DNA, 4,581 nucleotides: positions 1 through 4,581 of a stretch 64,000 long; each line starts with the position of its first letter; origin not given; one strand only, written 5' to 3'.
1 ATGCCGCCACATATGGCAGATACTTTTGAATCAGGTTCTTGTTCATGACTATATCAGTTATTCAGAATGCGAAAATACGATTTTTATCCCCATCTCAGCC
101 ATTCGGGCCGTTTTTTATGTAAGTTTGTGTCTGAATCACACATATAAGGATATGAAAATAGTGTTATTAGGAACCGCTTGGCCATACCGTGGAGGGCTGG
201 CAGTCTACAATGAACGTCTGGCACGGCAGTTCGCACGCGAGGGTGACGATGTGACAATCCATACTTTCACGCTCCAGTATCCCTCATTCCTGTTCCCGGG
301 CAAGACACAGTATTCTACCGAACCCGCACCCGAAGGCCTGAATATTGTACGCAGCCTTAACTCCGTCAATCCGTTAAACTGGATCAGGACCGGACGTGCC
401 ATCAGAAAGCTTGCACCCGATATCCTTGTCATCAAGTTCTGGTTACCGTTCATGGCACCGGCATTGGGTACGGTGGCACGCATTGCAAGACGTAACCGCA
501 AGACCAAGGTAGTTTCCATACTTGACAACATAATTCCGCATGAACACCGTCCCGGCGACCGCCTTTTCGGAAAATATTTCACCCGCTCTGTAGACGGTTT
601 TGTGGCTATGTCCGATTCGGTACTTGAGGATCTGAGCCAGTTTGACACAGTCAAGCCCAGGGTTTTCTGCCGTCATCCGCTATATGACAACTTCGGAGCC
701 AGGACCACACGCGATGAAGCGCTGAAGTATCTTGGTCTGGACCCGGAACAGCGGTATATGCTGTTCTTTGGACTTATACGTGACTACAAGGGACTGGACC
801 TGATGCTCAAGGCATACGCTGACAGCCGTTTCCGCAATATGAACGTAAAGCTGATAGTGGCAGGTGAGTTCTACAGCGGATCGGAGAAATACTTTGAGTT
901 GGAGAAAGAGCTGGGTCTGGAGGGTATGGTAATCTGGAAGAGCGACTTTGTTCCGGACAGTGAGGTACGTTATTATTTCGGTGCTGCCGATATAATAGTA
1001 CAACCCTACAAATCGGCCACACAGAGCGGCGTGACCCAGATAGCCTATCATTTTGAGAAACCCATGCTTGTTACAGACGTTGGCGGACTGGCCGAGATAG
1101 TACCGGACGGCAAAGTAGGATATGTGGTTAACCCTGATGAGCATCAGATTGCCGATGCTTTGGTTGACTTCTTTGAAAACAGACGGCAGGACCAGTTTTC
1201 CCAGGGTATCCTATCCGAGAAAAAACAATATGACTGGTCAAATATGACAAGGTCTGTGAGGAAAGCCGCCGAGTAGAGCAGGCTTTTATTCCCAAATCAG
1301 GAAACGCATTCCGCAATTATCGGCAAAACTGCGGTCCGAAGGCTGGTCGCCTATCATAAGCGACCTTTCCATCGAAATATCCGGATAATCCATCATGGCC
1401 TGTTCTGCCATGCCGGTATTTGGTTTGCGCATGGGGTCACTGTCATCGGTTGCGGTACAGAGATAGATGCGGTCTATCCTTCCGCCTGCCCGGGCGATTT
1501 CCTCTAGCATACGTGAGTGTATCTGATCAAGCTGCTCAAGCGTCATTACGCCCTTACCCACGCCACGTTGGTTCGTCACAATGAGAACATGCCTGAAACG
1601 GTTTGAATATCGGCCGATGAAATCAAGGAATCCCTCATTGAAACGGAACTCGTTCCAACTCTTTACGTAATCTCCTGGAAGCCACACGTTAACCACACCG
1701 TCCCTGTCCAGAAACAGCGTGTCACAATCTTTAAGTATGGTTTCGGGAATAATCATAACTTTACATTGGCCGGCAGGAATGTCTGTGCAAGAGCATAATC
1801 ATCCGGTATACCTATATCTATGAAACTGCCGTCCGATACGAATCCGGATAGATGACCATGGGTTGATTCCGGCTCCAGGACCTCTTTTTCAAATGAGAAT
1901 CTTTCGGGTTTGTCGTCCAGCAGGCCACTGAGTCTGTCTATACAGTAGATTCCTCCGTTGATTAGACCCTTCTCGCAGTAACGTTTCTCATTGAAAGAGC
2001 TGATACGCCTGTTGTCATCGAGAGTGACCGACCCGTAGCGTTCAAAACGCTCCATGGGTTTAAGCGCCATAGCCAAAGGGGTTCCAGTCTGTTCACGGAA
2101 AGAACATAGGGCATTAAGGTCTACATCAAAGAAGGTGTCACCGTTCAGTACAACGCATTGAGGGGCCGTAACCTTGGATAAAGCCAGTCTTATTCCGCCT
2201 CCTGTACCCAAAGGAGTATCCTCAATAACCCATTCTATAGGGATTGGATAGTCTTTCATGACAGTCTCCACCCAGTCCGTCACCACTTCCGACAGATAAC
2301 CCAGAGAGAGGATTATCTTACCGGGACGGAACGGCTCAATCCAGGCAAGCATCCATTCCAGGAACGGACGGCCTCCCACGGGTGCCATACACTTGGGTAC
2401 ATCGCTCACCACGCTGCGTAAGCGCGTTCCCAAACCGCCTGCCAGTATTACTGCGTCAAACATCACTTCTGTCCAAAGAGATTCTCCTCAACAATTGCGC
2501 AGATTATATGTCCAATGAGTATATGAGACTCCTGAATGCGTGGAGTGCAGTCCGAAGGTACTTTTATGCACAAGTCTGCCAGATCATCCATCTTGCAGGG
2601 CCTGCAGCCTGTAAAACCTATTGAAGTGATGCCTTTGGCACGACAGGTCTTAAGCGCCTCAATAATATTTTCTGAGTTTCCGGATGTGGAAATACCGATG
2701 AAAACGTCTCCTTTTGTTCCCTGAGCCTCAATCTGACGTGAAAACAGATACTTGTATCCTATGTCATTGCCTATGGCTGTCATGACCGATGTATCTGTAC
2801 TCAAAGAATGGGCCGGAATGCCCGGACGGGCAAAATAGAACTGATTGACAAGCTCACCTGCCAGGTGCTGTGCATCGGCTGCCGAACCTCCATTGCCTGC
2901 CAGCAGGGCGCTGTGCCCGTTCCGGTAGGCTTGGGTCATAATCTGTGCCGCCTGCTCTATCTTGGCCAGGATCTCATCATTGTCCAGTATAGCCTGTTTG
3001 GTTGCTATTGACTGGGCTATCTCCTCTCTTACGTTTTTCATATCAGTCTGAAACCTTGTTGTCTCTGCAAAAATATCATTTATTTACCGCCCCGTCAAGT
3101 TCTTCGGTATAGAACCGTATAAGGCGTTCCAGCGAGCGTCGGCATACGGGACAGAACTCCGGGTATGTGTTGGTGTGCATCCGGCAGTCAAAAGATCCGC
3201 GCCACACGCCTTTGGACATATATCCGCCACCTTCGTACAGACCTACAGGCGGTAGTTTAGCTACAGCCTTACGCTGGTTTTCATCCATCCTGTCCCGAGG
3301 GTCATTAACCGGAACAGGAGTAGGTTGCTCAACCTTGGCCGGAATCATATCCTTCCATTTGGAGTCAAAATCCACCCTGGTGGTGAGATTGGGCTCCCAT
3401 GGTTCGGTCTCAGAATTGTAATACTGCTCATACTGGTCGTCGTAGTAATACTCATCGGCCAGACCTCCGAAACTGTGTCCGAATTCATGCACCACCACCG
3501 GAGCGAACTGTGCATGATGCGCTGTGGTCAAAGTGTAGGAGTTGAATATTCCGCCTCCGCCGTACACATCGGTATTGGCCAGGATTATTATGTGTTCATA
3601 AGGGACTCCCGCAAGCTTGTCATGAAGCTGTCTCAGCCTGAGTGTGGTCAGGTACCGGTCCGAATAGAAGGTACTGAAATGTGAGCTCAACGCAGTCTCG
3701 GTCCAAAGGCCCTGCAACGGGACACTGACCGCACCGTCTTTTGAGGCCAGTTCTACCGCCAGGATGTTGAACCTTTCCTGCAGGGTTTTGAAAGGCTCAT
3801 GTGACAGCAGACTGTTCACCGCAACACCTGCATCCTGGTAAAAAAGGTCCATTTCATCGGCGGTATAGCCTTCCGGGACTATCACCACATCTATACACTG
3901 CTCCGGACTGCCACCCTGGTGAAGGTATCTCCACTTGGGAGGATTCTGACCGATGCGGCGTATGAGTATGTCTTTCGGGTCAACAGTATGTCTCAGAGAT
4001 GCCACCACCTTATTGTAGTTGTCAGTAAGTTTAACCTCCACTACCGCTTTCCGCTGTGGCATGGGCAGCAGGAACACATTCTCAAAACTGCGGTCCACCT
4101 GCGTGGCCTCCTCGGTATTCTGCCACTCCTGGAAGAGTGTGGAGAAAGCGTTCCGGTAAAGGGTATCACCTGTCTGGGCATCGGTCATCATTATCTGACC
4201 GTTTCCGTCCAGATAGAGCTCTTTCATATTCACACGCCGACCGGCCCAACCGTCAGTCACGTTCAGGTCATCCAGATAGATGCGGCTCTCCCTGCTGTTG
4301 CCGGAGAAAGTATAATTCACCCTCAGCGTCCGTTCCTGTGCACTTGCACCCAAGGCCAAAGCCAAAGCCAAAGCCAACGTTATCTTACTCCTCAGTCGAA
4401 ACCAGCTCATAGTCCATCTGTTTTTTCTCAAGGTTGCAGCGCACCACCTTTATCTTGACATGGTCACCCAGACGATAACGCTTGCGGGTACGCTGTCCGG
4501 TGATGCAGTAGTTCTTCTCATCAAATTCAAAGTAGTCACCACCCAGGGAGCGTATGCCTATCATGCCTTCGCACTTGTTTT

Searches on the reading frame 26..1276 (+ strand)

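Call 61: search_protein_families(library=pfam, proteins=[window:26-1276:+])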
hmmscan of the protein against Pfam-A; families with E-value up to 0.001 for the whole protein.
window:26-1276:+ (416 aa): 4 families
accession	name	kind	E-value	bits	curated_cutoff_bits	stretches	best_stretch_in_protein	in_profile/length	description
PF00534.26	Glycos_transf_1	-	3.9e-19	69.3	26.4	1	230-387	3-160/172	Glycosyl transferases group 1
PF13692.12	Glyco_trans_1_4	-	9.2e-18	65.3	27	1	243-385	2-142/142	Glycosyl transferases group 1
PF13439.12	Glyco_transf_4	-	9.6e-10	39.2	28.5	1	56-211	2-156/170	Glycosyltransferase Family 4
PF13579.12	Glyco_trans_4_4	-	3.2e-09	37.8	29.7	1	56-210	1-149/158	Glycosyl transferase 4-like domain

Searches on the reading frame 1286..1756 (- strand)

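Call 61: search_protein_families(library=pfam, proteins=[window:1286-1756:-])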
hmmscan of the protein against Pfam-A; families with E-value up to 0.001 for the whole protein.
window:1286-1756:- (156 aa): 3 families
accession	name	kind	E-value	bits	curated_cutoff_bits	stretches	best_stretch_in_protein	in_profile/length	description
PF08645.17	PNK3P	-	6.2e-10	39.5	22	1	43-147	34-149/161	Polynucleotide kinase 3 phosphatase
PF13242.12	Hydrolase_like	-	1.1e-07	32.1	22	1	109-153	2-46/75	HAD-hyrolase-like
PF13419.12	HAD_2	-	0.00044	20.8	23.8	1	103-153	127-176/178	Haloacid dehalogenase-like hydrolase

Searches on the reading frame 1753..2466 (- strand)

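Call 61: search_protein_families(library=pfam, proteins=[window:1753-2466:-])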
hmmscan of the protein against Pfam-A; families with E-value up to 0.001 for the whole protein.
window:1753-2466:- (237 aa): 2 families
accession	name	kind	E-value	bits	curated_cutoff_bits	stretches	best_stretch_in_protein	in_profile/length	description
PF00483.29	NTP_transferase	-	1.4e-18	67.8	21.2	1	5-231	2-242/245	Nucleotidyl transferase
PF12804.13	NTP_transf_3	-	2.7e-13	50.8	27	1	5-134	1-121/160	MobA-like NTP transferase domain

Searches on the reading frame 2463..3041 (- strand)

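Call 61: search_protein_families(library=pfam, proteins=[window:2463-3041:-])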
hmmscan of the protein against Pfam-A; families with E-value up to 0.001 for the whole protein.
window:2463-3041:- (192 aa): 2 families
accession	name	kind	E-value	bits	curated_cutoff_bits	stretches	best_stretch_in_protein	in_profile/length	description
PF13580.11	SIS_2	-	4.2e-26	92.1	27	1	25-145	18-138/138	SIS domain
PF01380.27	SIS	-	9.9e-07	29.1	25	1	109-164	52-107/131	SIS domain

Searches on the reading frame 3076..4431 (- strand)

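Call 61: search_protein_families(library=pfam, proteins=[window:3076-4431:-])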
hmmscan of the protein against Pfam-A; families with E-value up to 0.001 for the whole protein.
window:3076-4431:- (451 aa): 2 families
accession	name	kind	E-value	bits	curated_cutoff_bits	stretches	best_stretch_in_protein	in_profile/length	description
PF09471.16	Peptidase_M64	-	2.1e-59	201.6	26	2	171-387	4-221/302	IgA Peptidase M64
PF16217.10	M64_N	-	1.6e-40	137.9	27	1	32-146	7-121/122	Peptidase M64 N-terminus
